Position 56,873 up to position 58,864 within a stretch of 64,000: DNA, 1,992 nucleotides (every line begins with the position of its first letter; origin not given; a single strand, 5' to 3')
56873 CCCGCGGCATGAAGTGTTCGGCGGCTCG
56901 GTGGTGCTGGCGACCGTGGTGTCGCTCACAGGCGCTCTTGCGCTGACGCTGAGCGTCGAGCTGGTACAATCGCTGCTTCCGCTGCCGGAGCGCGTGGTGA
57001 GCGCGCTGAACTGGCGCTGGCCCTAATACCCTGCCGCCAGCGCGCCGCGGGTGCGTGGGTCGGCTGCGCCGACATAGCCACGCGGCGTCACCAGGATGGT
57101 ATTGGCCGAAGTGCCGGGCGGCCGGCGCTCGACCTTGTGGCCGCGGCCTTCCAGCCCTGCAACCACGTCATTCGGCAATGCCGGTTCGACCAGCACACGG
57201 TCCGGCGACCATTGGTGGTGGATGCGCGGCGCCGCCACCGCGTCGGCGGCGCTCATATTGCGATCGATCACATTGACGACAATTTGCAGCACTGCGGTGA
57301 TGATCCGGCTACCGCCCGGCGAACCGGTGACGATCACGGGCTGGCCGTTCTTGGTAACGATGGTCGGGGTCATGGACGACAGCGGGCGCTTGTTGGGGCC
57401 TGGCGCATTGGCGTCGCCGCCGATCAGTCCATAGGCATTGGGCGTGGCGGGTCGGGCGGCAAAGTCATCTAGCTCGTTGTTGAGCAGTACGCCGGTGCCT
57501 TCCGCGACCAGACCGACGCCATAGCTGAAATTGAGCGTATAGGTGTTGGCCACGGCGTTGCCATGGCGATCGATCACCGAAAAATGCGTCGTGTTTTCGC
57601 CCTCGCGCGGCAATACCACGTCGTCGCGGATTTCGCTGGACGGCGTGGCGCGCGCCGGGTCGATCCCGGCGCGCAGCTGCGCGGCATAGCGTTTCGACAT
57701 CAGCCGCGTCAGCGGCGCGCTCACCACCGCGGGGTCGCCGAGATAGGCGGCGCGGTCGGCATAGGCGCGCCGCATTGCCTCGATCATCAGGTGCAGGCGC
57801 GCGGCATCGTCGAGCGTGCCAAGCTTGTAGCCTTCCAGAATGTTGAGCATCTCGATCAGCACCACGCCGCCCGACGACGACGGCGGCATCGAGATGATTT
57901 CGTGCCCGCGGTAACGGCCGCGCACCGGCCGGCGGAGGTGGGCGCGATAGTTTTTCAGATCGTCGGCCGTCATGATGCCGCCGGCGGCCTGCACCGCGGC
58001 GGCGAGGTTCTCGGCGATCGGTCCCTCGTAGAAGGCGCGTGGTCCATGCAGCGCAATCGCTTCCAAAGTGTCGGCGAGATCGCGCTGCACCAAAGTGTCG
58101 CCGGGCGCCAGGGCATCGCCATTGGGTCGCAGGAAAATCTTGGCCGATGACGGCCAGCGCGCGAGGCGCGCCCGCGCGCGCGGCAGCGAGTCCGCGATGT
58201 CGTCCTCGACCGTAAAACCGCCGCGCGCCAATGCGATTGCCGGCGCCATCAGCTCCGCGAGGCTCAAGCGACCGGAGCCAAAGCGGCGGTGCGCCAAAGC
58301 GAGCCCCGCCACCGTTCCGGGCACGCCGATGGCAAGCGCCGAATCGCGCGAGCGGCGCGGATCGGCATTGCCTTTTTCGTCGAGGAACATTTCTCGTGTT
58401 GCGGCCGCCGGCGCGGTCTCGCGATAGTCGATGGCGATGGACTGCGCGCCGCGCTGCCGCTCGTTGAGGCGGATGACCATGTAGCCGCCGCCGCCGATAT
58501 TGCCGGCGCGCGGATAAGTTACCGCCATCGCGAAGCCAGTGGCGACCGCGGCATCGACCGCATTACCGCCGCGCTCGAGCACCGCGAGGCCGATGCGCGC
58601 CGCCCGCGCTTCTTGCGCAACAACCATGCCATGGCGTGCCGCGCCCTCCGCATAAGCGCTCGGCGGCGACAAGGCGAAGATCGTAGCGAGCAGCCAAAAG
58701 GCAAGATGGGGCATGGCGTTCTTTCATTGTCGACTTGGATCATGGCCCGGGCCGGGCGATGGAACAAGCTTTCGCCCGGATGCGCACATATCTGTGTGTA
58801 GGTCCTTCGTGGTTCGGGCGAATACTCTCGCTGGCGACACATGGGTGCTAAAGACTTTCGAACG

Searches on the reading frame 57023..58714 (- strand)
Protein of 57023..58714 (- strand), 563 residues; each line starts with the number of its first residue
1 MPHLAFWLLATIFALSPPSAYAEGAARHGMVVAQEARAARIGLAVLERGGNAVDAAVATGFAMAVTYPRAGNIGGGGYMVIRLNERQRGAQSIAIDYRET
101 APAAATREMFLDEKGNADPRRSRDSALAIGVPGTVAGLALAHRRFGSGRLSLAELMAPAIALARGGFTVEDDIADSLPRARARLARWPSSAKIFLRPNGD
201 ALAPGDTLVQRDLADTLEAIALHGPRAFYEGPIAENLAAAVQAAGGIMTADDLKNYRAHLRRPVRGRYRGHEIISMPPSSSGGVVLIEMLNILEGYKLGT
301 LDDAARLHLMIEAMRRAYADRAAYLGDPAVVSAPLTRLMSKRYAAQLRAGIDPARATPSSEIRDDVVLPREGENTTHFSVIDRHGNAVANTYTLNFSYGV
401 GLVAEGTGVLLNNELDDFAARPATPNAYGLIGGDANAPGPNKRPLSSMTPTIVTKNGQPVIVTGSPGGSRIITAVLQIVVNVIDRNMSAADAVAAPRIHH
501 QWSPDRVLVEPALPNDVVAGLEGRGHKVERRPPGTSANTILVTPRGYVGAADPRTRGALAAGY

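Call 78: search_protein_families(library=pfam, proteins=[window:57023-58714:-], max_evalue=0.00001)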
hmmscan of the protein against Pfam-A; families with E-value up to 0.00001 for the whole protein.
window:57023-58714:- (563 aa): 1 family
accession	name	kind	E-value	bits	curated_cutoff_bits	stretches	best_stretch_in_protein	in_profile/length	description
PF01019.26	G_glu_transpept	-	5.3e-178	593.4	27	1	44-557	2-512/512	Gamma-glutamyltranspeptidase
